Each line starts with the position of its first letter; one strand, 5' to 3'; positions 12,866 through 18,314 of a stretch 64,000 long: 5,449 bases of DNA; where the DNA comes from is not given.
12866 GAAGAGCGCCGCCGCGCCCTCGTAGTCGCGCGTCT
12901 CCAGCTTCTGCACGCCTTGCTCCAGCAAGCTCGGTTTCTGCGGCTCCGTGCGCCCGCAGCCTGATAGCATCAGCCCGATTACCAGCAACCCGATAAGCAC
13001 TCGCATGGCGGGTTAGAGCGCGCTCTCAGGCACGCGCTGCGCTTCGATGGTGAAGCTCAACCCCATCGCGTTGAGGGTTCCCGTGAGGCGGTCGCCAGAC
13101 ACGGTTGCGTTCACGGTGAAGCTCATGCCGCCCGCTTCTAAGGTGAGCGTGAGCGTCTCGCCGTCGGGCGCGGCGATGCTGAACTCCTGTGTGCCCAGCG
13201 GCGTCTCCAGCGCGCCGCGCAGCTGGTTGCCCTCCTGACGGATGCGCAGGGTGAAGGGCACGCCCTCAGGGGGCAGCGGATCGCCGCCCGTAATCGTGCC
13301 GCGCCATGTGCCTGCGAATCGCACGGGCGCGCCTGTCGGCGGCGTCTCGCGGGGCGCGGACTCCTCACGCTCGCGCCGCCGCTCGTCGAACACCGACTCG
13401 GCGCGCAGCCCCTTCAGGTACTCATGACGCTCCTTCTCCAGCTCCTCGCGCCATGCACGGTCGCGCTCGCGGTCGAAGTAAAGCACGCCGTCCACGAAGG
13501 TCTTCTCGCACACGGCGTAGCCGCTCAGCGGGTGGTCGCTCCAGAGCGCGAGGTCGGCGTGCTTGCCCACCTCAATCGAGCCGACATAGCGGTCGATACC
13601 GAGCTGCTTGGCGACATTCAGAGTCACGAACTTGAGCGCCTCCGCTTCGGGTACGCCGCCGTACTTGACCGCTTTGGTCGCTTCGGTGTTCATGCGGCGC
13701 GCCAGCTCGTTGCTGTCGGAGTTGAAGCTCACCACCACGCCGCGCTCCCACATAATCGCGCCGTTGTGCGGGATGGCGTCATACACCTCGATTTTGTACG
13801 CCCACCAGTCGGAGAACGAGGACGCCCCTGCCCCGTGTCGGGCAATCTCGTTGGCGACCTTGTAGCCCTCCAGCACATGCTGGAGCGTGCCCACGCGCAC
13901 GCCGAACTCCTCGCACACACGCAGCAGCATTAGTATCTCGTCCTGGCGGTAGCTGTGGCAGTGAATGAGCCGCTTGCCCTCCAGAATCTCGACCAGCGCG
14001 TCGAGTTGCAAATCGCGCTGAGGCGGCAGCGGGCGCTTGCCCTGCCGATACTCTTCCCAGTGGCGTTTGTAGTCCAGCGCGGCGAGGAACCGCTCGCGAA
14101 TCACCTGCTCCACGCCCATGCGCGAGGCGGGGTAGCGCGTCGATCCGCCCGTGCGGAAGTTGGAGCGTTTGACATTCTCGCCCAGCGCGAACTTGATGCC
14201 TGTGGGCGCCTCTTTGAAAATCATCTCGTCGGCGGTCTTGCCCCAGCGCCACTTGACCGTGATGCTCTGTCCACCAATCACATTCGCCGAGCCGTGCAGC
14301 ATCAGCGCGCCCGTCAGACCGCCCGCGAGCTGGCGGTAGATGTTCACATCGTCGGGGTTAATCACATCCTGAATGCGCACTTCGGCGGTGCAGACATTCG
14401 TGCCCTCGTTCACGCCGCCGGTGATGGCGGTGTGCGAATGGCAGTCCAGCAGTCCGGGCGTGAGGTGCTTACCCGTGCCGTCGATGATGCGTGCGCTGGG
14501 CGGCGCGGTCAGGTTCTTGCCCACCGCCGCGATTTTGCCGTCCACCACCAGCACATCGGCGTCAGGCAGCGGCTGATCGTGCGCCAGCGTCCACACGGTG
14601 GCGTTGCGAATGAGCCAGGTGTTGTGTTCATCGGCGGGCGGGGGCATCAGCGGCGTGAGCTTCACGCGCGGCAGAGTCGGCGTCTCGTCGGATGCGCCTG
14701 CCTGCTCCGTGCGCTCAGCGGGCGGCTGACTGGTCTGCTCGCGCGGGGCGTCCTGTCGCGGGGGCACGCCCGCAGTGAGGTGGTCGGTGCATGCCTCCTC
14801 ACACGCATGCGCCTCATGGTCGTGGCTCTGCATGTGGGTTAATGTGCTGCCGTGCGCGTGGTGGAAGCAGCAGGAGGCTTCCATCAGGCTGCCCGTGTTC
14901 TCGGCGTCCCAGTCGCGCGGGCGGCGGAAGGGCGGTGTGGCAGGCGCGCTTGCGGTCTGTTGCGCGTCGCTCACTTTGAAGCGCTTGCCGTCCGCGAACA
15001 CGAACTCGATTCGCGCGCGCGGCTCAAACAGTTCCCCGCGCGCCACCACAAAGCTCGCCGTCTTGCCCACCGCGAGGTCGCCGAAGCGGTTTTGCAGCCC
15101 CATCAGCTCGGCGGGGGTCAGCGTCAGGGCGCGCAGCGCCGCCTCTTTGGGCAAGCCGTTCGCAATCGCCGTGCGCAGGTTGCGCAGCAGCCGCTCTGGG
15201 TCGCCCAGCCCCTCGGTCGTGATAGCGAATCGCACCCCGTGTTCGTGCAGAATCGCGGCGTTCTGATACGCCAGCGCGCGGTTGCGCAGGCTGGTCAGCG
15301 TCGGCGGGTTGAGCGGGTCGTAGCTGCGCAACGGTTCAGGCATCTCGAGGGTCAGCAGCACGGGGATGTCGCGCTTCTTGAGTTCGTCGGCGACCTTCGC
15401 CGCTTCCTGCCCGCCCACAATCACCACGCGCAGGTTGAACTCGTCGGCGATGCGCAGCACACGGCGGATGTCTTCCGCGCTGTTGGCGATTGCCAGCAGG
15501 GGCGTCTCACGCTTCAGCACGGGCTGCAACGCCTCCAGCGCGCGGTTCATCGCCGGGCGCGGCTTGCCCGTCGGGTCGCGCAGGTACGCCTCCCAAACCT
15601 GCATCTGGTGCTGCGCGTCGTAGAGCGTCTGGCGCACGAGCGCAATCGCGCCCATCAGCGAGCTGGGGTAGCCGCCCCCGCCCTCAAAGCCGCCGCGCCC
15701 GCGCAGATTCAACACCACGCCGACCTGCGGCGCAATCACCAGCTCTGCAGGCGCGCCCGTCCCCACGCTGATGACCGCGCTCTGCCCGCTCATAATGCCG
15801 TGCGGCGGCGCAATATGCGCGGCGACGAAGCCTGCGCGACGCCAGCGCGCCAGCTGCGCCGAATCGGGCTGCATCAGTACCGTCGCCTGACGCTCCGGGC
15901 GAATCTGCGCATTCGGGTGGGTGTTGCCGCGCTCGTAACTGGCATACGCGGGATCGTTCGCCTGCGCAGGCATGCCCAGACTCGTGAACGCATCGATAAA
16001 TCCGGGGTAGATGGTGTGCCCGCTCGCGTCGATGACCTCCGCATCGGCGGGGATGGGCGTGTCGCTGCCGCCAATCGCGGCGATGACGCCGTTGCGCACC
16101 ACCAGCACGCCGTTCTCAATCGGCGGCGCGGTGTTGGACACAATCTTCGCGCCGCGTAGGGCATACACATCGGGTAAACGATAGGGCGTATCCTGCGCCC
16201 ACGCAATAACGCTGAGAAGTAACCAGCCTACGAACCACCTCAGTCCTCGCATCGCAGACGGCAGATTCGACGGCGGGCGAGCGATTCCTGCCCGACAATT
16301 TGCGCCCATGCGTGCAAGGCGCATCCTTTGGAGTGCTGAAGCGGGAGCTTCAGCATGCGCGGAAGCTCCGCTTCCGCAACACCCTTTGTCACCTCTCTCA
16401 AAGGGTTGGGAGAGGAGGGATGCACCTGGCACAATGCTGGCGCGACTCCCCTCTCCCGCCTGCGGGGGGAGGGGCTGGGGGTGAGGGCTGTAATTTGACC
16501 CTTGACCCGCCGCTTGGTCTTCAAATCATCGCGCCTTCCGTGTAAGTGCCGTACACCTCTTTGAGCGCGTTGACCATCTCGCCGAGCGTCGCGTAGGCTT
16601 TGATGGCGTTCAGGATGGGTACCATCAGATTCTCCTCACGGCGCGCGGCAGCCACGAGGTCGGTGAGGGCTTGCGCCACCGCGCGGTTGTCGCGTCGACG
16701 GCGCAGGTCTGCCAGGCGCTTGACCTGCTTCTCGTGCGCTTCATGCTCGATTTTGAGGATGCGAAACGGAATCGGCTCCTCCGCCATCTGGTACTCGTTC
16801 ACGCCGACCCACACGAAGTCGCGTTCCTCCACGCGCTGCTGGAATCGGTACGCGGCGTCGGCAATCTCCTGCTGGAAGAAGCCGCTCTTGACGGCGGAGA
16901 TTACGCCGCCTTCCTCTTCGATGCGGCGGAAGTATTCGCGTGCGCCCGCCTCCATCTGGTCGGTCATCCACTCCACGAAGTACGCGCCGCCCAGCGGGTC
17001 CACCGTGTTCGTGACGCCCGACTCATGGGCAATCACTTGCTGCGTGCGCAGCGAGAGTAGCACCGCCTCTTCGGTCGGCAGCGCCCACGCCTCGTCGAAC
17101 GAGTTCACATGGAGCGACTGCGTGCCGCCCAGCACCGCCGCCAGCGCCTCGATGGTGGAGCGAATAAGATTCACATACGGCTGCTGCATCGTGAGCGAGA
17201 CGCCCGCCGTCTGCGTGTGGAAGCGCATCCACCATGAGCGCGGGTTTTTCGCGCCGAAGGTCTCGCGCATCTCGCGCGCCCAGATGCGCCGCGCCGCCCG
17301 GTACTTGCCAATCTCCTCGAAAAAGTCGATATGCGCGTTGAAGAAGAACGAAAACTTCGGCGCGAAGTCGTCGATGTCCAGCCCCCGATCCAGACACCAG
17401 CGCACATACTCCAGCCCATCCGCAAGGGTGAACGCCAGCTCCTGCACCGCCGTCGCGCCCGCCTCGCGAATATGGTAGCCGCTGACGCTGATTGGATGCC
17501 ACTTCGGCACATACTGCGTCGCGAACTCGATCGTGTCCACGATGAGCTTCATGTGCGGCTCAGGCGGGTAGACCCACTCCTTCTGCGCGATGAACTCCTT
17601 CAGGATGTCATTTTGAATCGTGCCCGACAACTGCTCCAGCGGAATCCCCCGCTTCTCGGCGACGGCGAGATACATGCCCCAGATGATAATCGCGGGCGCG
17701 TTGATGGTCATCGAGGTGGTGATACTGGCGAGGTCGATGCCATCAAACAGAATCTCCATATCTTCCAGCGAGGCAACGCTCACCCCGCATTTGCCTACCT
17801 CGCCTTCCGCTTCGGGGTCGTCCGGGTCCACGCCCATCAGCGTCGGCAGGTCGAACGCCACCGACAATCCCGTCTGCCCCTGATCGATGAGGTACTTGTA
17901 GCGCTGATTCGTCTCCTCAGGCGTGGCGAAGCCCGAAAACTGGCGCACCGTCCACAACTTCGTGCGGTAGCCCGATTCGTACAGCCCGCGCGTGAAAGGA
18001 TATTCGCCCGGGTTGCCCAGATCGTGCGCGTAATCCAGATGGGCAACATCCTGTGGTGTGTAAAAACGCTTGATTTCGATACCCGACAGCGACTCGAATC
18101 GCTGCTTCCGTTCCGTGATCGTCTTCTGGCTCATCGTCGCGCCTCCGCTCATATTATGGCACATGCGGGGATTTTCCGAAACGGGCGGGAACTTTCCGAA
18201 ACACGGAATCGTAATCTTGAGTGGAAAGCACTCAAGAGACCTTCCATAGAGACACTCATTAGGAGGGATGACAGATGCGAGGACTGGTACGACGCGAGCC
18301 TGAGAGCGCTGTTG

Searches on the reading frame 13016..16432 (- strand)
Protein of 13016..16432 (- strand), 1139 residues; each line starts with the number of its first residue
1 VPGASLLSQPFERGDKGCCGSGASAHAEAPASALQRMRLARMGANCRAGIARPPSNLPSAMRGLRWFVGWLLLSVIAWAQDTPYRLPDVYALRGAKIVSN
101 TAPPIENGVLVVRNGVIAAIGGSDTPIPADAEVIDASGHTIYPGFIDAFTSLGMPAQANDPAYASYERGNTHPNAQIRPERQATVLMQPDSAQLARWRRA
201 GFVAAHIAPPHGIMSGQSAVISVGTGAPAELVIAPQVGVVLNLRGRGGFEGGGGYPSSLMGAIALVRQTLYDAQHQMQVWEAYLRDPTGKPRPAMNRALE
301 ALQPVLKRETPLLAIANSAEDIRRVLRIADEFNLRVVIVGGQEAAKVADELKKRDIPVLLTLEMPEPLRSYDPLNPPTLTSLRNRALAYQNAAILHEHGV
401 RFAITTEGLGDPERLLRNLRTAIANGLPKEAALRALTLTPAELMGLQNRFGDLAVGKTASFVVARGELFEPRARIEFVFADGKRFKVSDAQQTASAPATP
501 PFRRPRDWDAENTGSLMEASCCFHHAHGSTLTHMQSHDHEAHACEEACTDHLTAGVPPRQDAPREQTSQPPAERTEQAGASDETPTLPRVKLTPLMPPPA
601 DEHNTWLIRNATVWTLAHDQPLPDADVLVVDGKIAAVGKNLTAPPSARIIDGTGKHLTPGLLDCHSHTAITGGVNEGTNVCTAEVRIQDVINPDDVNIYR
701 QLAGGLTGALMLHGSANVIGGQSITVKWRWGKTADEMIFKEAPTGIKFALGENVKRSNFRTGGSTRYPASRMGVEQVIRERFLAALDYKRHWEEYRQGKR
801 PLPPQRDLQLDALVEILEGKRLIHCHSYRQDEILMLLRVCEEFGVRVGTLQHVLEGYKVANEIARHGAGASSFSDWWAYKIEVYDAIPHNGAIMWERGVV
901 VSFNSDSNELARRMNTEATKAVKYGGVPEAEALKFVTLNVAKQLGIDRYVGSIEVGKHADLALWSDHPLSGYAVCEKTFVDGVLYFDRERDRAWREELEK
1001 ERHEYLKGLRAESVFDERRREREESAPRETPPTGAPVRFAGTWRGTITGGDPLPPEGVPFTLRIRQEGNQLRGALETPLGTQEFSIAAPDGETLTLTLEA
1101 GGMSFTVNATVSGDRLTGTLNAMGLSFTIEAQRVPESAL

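Call 33: search_protein_families(library=pfam, proteins=[window:13016-16432:-], max_evalue=0.001)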
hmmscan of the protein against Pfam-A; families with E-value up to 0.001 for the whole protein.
window:13016-16432:- (1139 aa): 2 families
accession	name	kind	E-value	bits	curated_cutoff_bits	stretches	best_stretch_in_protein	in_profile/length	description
PF01979.26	Amidohydro_1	-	2.4e-25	89.9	25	2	894-976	238-330/345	Amidohydrolase family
PF07969.17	Amidohydro_3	-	1.2e-20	74.9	29.7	2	926-982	406-468/472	Amidohydrolase family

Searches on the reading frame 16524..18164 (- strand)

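Call 33: search_protein_families(library=pfam, proteins=[window:16524-18164:-], max_evalue=0.001)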
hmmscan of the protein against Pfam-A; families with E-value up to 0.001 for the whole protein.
window:16524-18164:- (547 aa): 1 family
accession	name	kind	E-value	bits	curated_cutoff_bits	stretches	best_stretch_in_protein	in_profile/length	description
PF01642.28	MM_CoA_mutase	-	6.2e-224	744.7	22.1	1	26-539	3-512/512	Methylmalonyl-CoA mutase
